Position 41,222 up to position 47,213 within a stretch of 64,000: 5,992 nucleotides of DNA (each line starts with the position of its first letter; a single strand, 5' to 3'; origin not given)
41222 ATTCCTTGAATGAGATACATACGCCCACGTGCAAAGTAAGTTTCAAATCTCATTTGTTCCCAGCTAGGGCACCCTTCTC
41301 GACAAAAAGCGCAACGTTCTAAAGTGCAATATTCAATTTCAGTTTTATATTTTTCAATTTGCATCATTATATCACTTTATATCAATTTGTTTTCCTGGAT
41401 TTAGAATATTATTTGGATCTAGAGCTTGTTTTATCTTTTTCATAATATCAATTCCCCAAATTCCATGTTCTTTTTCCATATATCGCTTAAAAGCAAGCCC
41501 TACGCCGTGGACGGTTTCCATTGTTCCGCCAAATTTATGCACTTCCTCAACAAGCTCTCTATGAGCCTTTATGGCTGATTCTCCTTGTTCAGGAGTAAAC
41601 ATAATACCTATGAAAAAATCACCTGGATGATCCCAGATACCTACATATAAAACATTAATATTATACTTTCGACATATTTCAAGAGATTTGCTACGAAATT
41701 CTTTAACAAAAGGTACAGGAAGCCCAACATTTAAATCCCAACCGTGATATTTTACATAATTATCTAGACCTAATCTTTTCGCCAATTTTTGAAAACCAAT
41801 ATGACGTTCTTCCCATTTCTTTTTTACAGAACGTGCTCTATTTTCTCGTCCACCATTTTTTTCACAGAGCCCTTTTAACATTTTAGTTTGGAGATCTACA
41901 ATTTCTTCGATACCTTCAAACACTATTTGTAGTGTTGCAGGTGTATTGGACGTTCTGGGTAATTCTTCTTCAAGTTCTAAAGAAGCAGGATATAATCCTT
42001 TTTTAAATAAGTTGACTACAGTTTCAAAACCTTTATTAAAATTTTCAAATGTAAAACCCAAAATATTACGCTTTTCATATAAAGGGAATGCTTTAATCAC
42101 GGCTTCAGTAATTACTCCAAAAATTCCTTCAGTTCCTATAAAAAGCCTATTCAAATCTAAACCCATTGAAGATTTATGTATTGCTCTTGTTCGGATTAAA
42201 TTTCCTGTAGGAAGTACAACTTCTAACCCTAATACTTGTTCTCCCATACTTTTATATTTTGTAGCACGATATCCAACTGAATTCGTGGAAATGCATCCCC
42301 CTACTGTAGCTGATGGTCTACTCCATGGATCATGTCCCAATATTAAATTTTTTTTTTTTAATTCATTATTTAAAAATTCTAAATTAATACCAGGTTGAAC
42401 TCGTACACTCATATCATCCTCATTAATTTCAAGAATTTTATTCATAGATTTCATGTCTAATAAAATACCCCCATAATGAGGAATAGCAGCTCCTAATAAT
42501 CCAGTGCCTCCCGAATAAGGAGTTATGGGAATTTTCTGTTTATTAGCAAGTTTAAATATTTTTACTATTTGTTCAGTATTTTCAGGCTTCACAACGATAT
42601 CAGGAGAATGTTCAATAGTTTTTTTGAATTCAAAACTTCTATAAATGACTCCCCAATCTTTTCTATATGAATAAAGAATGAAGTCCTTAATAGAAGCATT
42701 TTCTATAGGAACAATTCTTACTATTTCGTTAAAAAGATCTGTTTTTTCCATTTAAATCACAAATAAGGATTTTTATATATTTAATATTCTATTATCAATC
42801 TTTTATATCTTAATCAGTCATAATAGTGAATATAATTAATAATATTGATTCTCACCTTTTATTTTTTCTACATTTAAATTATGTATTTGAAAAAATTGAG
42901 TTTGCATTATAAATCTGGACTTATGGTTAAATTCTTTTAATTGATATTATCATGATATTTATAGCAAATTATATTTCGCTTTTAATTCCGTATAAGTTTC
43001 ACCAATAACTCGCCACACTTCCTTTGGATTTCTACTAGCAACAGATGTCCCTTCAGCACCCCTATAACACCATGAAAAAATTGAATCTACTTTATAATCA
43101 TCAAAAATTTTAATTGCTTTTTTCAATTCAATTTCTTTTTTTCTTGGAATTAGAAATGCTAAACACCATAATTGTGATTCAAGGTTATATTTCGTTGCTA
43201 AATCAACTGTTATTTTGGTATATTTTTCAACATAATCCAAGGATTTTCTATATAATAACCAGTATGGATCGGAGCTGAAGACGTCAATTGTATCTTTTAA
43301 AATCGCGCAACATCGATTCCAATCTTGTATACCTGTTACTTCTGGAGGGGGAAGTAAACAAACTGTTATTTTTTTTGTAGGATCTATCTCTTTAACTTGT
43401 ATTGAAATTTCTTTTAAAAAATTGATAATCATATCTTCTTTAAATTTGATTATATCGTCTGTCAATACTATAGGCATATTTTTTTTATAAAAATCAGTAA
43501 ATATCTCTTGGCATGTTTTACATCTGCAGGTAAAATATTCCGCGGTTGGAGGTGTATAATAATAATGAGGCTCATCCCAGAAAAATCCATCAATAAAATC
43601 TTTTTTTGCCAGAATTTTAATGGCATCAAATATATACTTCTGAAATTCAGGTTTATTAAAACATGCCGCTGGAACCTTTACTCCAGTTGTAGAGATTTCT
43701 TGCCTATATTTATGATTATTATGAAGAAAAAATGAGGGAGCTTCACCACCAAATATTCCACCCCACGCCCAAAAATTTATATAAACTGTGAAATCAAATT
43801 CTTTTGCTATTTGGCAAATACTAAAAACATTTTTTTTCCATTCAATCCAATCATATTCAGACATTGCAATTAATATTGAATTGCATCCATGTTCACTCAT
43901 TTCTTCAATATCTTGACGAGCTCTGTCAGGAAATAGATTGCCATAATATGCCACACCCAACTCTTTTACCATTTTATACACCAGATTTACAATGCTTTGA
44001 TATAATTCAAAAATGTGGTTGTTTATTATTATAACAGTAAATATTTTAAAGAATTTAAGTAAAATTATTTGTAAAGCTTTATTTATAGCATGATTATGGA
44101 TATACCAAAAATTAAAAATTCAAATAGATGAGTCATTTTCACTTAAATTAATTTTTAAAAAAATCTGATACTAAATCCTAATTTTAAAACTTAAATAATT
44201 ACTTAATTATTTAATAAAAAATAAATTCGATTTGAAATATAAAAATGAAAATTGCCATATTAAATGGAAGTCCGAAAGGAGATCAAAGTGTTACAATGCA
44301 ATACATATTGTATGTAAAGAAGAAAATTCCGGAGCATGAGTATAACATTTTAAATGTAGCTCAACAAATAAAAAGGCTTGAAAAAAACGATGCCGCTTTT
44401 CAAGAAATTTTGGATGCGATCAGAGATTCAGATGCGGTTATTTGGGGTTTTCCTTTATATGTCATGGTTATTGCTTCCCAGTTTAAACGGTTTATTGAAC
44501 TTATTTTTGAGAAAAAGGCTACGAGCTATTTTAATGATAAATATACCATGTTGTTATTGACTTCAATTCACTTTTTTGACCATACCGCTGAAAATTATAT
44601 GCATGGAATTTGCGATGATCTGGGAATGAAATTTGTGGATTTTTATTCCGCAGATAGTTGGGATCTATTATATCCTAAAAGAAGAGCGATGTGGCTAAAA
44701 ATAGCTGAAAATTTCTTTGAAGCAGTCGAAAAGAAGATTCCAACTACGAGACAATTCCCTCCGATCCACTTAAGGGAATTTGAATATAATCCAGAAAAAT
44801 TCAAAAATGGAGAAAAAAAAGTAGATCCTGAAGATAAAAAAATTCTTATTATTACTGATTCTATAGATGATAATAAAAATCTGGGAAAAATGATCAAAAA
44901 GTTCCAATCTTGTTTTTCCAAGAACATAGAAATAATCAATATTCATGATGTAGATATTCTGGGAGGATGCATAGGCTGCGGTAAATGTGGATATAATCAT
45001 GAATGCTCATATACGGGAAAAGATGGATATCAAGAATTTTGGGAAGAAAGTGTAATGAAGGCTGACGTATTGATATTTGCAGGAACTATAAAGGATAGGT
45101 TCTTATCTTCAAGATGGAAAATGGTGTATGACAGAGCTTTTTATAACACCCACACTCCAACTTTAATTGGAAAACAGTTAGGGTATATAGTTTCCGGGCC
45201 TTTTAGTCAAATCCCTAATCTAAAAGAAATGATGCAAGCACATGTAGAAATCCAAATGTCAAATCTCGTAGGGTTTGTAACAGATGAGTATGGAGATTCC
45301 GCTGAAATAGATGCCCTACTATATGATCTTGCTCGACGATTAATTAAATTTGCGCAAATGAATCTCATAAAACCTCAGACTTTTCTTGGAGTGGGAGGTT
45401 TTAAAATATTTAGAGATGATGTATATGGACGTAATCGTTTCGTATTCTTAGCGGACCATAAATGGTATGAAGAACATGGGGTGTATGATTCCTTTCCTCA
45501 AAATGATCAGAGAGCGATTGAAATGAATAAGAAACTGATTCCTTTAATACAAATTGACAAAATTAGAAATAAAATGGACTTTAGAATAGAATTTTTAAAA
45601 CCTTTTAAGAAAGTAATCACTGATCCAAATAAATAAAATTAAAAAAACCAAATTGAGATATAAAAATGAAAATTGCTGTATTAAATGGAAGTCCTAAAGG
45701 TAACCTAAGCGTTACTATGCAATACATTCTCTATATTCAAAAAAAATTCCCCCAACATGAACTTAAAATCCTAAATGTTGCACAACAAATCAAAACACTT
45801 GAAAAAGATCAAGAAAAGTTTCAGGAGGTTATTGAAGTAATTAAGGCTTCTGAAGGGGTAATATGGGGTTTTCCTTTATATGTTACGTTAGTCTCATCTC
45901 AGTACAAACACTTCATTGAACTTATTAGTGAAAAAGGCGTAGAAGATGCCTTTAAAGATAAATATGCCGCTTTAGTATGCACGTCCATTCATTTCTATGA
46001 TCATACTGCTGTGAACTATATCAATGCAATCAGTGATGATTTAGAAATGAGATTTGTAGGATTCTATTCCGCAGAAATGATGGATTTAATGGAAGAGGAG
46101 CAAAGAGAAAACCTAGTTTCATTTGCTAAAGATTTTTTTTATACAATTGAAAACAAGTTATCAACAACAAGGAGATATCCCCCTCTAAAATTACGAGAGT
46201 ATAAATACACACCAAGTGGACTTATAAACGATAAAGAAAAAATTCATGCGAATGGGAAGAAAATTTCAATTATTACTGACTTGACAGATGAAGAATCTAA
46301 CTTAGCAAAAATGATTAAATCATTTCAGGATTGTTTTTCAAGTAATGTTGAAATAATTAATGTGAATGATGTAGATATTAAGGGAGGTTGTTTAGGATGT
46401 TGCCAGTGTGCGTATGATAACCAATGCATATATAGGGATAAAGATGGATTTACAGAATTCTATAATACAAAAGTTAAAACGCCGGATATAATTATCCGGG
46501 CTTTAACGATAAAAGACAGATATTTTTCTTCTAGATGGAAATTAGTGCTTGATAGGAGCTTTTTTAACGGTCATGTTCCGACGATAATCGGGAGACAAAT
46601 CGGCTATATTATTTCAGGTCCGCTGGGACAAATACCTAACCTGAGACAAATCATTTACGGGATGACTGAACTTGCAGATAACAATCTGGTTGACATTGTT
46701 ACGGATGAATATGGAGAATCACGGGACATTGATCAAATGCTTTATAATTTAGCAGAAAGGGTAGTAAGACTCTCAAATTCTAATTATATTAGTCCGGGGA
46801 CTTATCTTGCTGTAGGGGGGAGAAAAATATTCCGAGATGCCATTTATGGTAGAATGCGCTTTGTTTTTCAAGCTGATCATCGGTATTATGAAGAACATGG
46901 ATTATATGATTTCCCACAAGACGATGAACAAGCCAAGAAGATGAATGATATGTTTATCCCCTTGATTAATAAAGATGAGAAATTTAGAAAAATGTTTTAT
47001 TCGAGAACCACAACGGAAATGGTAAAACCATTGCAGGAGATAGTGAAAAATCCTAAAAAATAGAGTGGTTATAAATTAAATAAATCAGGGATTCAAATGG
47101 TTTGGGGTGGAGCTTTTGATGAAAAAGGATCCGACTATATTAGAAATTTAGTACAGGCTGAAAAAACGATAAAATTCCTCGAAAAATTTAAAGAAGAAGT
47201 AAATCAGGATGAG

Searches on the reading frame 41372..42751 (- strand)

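Call 44: search_protein_families(library=pfam, proteins=[window:41372-42751:-], max_evalue=0.001)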
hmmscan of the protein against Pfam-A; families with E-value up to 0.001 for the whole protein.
window:41372-42751:- (459 aa): 2 families
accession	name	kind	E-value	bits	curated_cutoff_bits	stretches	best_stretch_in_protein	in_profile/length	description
PF01565.28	FAD_binding_4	-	1.2e-43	148.6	26.4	1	50-188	1-138/139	FAD binding domain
PF02913.24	FAD-oxidase_C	-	2.7e-26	93.2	21.2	1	226-454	3-247/248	FAD linked oxidases, C-terminal domain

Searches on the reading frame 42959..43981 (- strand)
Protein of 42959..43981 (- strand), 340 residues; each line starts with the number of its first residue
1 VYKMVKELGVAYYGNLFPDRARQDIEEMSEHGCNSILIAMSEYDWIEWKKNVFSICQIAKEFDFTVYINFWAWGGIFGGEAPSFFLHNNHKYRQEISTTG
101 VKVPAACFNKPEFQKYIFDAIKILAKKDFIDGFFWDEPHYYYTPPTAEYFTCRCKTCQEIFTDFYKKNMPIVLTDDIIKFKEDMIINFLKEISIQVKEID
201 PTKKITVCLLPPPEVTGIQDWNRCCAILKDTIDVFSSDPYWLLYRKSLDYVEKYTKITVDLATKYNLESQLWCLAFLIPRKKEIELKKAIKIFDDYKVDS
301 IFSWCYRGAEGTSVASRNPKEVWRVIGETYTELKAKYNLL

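Call 44: search_protein_families(library=pfam, proteins=[window:42959-43981:-], max_evalue=0.001)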
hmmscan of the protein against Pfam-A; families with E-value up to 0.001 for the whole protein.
window:42959-43981:- (340 aa): 0 families

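Call 46: search_protein_families(library=pfam, proteins=[window:42959-43981:-], max_evalue=0.01)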
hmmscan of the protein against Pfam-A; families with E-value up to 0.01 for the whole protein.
window:42959-43981:- (340 aa): 2 families
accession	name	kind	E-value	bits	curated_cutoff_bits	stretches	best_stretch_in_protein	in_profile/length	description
PF02449.21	Glyco_hydro_42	-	0.0023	17.8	21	0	176-261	204-283/376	Beta-galactosidase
PF02638.21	GHL10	-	0.0055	16.3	27.9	0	98-208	124-228/311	Glycosyl hydrolase-like 10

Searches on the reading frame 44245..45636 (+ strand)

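Call 44: search_protein_families(library=pfam, proteins=[window:44245-45636:+], max_evalue=0.001)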
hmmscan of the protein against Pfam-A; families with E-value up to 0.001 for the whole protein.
window:44245-45636:+ (463 aa): 2 families
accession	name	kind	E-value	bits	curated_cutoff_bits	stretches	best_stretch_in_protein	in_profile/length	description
PF03358.20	FMN_red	-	1.3e-18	67.5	24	1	1-108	1-116/152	NADPH-dependent FMN reductase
PF02525.22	Flavodoxin_2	-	1.9e-14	54.3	27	1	1-143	1-180/198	Flavodoxin-like fold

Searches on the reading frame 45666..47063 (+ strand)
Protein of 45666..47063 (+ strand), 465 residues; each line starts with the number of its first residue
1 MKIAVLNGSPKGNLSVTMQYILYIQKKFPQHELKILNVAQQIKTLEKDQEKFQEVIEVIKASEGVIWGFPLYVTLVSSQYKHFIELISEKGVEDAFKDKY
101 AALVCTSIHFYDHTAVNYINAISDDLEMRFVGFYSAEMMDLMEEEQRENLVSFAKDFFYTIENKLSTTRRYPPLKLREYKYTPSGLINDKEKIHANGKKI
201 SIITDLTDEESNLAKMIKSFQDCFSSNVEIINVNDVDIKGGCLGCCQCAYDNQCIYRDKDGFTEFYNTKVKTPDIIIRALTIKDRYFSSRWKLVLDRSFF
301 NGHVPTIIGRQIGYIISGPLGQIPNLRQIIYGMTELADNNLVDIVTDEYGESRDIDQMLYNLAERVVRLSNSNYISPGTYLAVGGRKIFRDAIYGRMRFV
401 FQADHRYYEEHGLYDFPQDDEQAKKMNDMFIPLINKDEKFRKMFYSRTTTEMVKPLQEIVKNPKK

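Call 44: search_protein_families(library=pfam, proteins=[window:45666-47063:+], max_evalue=0.001)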
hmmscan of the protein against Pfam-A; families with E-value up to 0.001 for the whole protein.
window:45666-47063:+ (465 aa): 2 families
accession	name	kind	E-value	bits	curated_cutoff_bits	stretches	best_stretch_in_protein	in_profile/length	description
PF03358.20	FMN_red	-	7e-16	58.6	24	1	1-108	1-116/152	NADPH-dependent FMN reductase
PF02525.22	Flavodoxin_2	-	8.8e-11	42.3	27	1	1-142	1-180/198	Flavodoxin-like fold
